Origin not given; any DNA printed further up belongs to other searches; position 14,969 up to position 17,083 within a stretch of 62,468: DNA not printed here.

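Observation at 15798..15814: dnaX carries an E. coli-like A_AAA_AAG plus an immediate -1 stop inside an A10 run, predicting a gamma subunit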

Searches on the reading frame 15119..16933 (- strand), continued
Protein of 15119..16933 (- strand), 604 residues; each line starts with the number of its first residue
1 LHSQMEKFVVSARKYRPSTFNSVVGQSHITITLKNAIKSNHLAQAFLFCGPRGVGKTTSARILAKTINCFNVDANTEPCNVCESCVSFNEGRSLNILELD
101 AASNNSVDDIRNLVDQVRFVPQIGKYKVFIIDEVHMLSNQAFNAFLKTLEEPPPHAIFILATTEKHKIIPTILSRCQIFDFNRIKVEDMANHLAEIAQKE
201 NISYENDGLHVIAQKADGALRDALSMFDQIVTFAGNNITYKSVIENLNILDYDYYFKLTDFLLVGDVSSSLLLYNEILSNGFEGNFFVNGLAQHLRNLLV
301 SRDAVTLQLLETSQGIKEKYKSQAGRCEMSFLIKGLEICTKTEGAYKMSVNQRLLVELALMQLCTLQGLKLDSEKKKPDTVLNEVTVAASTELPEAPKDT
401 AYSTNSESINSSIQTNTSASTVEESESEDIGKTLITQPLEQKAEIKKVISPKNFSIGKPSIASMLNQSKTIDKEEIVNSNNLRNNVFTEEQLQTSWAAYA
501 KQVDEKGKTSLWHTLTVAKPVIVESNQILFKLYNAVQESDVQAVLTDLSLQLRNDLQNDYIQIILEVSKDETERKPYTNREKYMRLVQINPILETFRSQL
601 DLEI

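Call 15: find_related_loci(query=A1, collection=genome_contigs, flank=1500)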
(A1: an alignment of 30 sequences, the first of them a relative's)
Query A1 (600 aa) in genome_contigs; peptide patterns used: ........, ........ (x = any residue, [..] = any of these).
600 stretches matched a pattern (row limit reached: there are more); 597 encode a relative of the query (tblastn E <= 1e-3); the best 80 are kept; 80 distinct loci.
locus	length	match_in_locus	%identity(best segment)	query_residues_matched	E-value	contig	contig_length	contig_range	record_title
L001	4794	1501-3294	83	1-599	0e+0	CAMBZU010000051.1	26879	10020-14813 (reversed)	MAG: Chitinophaga pinensis isolate MiH-14oct19-135 genome assembly, contig: MiH-14oct19-C3386, whole genome shotgun sequ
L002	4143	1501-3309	53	1-600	0e+0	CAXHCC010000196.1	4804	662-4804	MAG TPA_asm: uncultured bacterium isolate SRR12479997_concoct_11 genome assembly, contig: ERZ4874515.1036, whole genome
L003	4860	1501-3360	52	1-596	0e+0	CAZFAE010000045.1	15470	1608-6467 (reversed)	MAG TPA_asm: uncultured Sphingobacterium sp. isolate SRP302895_co1_151 genome assembly, contig: NODE_7274_length_15470_c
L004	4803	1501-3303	51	1-599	0e+0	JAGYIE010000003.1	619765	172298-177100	MAG: Vicingaceae bacterium isolate M30B7 3, whole genome shotgun sequence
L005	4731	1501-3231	51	1-598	0e+0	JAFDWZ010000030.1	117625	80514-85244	MAG: Bacteroidetes bacterium isolate SZAS-1 BACT-AMP-1__30__length-117625, whole genome shotgun sequence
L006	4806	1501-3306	52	1-600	0e+0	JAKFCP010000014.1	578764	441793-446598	MAG: Pedobacter sp. isolate LC024 contig-124_4, whole genome shotgun sequence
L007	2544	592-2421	51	1-600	0e+0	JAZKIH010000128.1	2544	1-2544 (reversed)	MAG: Bacteroidota bacterium isolate ADI_DC_SW_02_SPN_11032020-bin020 DCSW02SPN_B020_0_000000000128, whole genome shotgun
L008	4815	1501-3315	50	1-600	0e+0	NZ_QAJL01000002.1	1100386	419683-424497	Pedobacter sp. KBW06 KBW6_GCCAAT_contig_2, whole genome shotgun sequence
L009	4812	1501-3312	50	1-600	0e+0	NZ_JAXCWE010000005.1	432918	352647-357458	Pedobacter sp. CFBP9032 CFBP9032_5, whole genome shotgun sequence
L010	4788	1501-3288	50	1-599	0e+0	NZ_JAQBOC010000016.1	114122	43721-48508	MAG: Mucilaginibacter sp. isolate RYN_310 scaffold_1118873, whole genome shotgun sequence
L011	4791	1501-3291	51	1-600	0e+0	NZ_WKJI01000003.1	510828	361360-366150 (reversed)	Pedobacter puniceum strain HX-22-1 Scaffold3_1, whole genome shotgun sequence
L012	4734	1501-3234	50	1-600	0e+0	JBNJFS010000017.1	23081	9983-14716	MAG: Bacteroidota bacterium isolate Y22_60dBSe2.bin.27 NODE_2127_length_23081_cov_12.131538, whole genome shotgun sequen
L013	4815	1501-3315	49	1-600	0e+0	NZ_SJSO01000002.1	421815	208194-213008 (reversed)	Pedobacter psychrodurus strain RP-3-21 contig2, whole genome shotgun sequence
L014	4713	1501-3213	51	1-600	0e+0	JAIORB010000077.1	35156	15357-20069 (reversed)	MAG: Bacteroidales bacterium isolate SMBSF07 20071_Bin_5_contigs_1_c_000000000211, whole genome shotgun sequence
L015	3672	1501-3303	50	1-600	0e+0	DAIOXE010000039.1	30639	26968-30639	MAG TPA_asm: Mucilaginibacter sp. isolate CTOTU41436 NODE_868_length_30639_cov_49.900961, whole genome shotgun sequence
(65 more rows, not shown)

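Call 31: find_encoding_contigs(protein=P0041, flank=2500, max_places=4)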
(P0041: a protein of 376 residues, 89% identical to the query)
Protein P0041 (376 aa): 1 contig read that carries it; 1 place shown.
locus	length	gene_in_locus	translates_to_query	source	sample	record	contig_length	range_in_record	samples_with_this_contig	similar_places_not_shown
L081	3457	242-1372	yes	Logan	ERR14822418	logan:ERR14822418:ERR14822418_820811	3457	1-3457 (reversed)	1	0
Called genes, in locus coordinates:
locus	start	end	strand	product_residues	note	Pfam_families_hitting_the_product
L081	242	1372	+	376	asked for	PF05496:RuvB_N (faint), PF13177:DNA_pol3_delta2, PF13401:AAA_22 (weak), PF00004:AAA, PF21960:RCF1-5-like_lid (weak), PF22608:DNAX_ATPase_lid, PF12169:DNA_pol3_gamma3 (weak)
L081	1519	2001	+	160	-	PF28557:DUF8439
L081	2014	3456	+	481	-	?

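Call 32: find_encoding_contigs(protein=P0045, flank=2500, max_places=4)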
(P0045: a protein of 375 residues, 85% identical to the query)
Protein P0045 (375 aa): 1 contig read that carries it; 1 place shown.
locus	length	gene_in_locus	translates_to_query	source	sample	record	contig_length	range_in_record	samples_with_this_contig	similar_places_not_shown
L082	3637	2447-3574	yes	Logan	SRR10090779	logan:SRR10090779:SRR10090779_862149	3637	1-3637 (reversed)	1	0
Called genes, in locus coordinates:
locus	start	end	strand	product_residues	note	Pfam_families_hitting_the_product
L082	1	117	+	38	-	?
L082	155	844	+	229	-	-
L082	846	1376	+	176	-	PF04238:DUF420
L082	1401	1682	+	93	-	-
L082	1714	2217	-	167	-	-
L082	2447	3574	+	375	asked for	PF03215:Rad17 (faint), PF05496:RuvB_N (faint), PF13177:DNA_pol3_delta2, PF13401:AAA_22 (weak), PF00004:AAA, PF21960:RCF1-5-like_lid (weak), PF22608:DNAX_ATPase_lid, PF12169:DNA_pol3_gamma3, +1 more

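Call 33: find_encoding_contigs(protein=P0004, flank=2500, max_places=4)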
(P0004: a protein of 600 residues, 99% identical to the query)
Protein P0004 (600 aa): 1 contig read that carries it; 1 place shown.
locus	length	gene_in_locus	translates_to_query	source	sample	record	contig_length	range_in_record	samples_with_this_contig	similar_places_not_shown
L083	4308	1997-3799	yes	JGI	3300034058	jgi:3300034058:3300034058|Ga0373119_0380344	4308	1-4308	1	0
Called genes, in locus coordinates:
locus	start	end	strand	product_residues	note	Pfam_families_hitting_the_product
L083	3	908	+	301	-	?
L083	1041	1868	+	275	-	-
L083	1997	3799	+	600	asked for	PF03215:Rad17 (faint), PF13177:DNA_pol3_delta2, PF13401:AAA_22 (weak), PF00004:AAA, PF21960:RCF1-5-like_lid (weak), PF22608:DNAX_ATPase_lid, PF12169:DNA_pol3_gamma3 (weak), PF28557:DUF8439, +1 more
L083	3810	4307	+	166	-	?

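Call 35: find_encoding_contigs(protein=P0038, flank=600, max_places=3)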
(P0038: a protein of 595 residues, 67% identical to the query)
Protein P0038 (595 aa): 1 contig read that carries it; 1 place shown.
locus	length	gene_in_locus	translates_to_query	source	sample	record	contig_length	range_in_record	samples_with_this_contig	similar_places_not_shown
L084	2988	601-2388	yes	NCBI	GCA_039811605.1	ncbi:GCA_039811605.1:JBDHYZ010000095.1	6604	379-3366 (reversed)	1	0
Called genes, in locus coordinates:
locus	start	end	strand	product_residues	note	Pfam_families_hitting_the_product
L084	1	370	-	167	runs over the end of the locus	-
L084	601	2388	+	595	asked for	PF03215:Rad17 (faint), PF13177:DNA_pol3_delta2, PF13401:AAA_22 (weak), PF00004:AAA, PF22608:DNAX_ATPase_lid, PF21960:RCF1-5-like_lid (weak), PF12169:DNA_pol3_gamma3, PF28557:DUF8439, +2 more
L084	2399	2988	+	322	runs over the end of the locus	?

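Call 36: find_encoding_contigs(protein=P0037, flank=600, max_places=3)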
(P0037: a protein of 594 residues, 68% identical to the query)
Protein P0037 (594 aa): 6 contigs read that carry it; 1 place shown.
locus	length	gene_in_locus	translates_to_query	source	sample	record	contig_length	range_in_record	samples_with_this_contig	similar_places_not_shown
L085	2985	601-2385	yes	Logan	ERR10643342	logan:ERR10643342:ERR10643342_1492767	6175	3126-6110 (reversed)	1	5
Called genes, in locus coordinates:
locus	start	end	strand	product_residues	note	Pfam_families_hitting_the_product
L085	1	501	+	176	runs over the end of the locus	-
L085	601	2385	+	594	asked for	PF05496:RuvB_N (faint), PF13177:DNA_pol3_delta2, PF13401:AAA_22 (weak), PF00004:AAA, PF22608:DNAX_ATPase_lid, PF12169:DNA_pol3_gamma3, PF28557:DUF8439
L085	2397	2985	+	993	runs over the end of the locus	PF00675:Peptidase_M16, PF05193:Peptidase_M16_C, PF00675:Peptidase_M16, PF05193:Peptidase_M16_C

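Call 37: find_encoding_contigs(protein=P0036, flank=600, max_places=3)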
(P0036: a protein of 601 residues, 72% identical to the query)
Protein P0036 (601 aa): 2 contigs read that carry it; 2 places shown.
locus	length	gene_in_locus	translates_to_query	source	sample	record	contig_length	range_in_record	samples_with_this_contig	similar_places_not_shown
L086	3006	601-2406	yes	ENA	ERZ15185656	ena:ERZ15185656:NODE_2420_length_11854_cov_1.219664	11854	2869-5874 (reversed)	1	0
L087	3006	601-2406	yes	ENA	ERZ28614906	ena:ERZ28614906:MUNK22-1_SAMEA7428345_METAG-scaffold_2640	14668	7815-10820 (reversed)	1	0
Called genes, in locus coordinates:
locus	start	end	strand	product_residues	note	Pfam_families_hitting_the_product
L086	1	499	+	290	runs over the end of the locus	-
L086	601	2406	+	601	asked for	PF05496:RuvB_N (faint), PF13177:DNA_pol3_delta2, PF13401:AAA_22 (faint), PF00004:AAA, PF22608:DNAX_ATPase_lid, PF12169:DNA_pol3_gamma3, PF28557:DUF8439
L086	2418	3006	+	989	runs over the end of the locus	PF00675:Peptidase_M16, PF05193:Peptidase_M16_C, PF00675:Peptidase_M16, PF05193:Peptidase_M16_C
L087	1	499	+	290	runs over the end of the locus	-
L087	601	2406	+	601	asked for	PF05496:RuvB_N (faint), PF13177:DNA_pol3_delta2, PF13401:AAA_22 (faint), PF00004:AAA, PF22608:DNAX_ATPase_lid, PF12169:DNA_pol3_gamma3, PF28557:DUF8439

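Call 38: find_encoding_contigs(protein=P0035, flank=600, max_places=3)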
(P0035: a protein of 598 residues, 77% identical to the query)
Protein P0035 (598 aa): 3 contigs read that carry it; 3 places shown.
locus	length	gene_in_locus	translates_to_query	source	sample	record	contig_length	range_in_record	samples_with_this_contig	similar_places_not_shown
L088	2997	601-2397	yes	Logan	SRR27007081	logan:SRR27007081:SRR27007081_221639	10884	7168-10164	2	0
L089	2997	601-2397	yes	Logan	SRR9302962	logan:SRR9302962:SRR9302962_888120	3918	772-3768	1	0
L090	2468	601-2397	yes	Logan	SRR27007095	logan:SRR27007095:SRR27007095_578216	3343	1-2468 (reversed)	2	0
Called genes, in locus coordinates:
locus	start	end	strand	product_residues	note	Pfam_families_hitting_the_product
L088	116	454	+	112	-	-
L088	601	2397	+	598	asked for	PF05496:RuvB_N (faint), PF13177:DNA_pol3_delta2, PF13401:AAA_22 (faint), PF00004:AAA, PF22608:DNAX_ATPase_lid, PF12169:DNA_pol3_gamma3 (weak), PF28557:DUF8439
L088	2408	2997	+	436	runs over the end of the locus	?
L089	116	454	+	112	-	-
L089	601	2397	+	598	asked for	PF05496:RuvB_N (faint), PF13177:DNA_pol3_delta2, PF13401:AAA_22 (faint), PF00004:AAA, PF22608:DNAX_ATPase_lid, PF12169:DNA_pol3_gamma3 (weak), PF28557:DUF8439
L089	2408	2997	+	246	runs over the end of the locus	?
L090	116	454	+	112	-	-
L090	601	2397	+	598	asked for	PF05496:RuvB_N (faint), PF13177:DNA_pol3_delta2, PF13401:AAA_22 (faint), PF00004:AAA, PF22608:DNAX_ATPase_lid, PF12169:DNA_pol3_gamma3 (weak), PF28557:DUF8439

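Call 39: find_encoding_contigs(protein=P0034, flank=600, max_places=3)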
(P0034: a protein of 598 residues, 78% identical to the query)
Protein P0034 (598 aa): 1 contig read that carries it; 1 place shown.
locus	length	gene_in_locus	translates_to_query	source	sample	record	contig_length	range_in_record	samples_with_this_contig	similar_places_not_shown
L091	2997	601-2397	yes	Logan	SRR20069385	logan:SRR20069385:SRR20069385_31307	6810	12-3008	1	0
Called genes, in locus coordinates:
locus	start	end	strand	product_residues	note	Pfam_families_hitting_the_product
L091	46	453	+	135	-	-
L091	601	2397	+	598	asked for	PF03215:Rad17 (faint), PF05496:RuvB_N (faint), PF13177:DNA_pol3_delta2, PF13401:AAA_22 (weak), PF00004:AAA, PF22608:DNAX_ATPase_lid, PF12169:DNA_pol3_gamma3 (weak), PF28557:DUF8439, +1 more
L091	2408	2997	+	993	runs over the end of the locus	PF00675:Peptidase_M16, PF05193:Peptidase_M16_C, PF00675:Peptidase_M16, PF05193:Peptidase_M16_C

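Call 55: find_related_loci(query=P0001, collection=metagenome_contigs, flank=600)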
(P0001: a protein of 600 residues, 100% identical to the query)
Query P0001 (600 aa) in metagenome_contigs; peptide patterns used: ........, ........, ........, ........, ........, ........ (x = any residue, [..] = any of these).
315 stretches matched a pattern; 36 encode a relative of the query (tblastn E <= 1e-3); 36 distinct loci.
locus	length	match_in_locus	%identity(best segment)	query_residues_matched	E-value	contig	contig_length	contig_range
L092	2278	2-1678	76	40-600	0e+0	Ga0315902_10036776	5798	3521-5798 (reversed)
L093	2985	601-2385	67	1-600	0e+0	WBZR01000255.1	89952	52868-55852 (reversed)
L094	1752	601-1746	96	1-382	0e+0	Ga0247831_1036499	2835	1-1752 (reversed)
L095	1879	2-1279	81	176-600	0e+0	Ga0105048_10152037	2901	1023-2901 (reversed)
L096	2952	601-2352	52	1-597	0e+0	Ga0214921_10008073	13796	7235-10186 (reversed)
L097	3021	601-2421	52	1-600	0e+0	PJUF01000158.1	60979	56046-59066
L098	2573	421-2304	49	1-600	0e+0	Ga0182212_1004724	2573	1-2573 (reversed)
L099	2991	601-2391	50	1-598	0e+0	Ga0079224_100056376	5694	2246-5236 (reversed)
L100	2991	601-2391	50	1-598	0e+0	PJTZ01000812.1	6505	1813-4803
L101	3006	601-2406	50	1-598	0e+0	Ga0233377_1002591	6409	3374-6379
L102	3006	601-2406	49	1-598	4e-180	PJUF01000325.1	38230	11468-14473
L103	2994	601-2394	50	1-598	6e-179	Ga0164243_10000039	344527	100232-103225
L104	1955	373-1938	54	1-520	0e+0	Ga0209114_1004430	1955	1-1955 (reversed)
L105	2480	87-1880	49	1-598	0e+0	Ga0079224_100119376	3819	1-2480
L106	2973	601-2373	49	1-598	8e-177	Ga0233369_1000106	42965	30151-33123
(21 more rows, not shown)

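Call 60: search_solved_structures(query=window:15119-16921:-, show_alignments=1, max_evalue=1e-20)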
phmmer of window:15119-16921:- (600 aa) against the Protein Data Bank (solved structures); distinct sequences matched with E-value up to 1e-20: 16.
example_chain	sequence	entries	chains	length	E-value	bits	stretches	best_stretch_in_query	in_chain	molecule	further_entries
1xxi_B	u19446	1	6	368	4.8e-70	239.9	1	4-283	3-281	DNA polymerase III subunit gamma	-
3glh_B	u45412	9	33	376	4.9e-70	239.9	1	4-283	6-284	DNA polymerase III subunit tau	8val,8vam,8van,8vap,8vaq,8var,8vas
9oyl_B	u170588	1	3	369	4.9e-70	239.9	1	4-283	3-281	DNA polymerase III subunit tau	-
1jr3_A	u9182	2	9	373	5e-70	239.9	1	4-283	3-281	DNA polymerase III subunit gamma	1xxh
3glf_B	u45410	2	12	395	5.7e-70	239.7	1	4-283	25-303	DNA polymerase III subunit tau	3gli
8giy_B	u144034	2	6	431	7.7e-70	239.3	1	4-283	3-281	DNA polymerase III subunit tau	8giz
8gj0_B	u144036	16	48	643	2.1e-69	237.8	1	4-283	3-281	DNA polymerase III subunit tau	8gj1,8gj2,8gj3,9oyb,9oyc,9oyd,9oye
3glg_B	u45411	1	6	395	2.8e-69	237.4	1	4-283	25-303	DNA polymerase III subunit tau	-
1njf_A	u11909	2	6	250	1.7e-66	228.3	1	4-238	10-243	DNA polymerase III subunit gamma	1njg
1iqp_A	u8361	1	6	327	4.1e-25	91.7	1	9-225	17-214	RFCS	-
8tw8_4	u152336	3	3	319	5.5e-22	81.3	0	91-307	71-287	Replication factor C subunit 4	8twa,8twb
8tw7_4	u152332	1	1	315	5.6e-22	81.3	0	91-307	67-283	Replication factor C subunit 4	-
7sgz_B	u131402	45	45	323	5.7e-22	81.3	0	9-307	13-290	Replication factor C subunit 4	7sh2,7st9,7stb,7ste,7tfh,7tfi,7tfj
2chg_A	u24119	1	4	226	1.8e-21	79.6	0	84-223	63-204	REPLICATION FACTOR C SMALL SUBUNIT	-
1sxj_B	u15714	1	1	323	2.1e-21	79.4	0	9-307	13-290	Activator 1 37 kDa subunit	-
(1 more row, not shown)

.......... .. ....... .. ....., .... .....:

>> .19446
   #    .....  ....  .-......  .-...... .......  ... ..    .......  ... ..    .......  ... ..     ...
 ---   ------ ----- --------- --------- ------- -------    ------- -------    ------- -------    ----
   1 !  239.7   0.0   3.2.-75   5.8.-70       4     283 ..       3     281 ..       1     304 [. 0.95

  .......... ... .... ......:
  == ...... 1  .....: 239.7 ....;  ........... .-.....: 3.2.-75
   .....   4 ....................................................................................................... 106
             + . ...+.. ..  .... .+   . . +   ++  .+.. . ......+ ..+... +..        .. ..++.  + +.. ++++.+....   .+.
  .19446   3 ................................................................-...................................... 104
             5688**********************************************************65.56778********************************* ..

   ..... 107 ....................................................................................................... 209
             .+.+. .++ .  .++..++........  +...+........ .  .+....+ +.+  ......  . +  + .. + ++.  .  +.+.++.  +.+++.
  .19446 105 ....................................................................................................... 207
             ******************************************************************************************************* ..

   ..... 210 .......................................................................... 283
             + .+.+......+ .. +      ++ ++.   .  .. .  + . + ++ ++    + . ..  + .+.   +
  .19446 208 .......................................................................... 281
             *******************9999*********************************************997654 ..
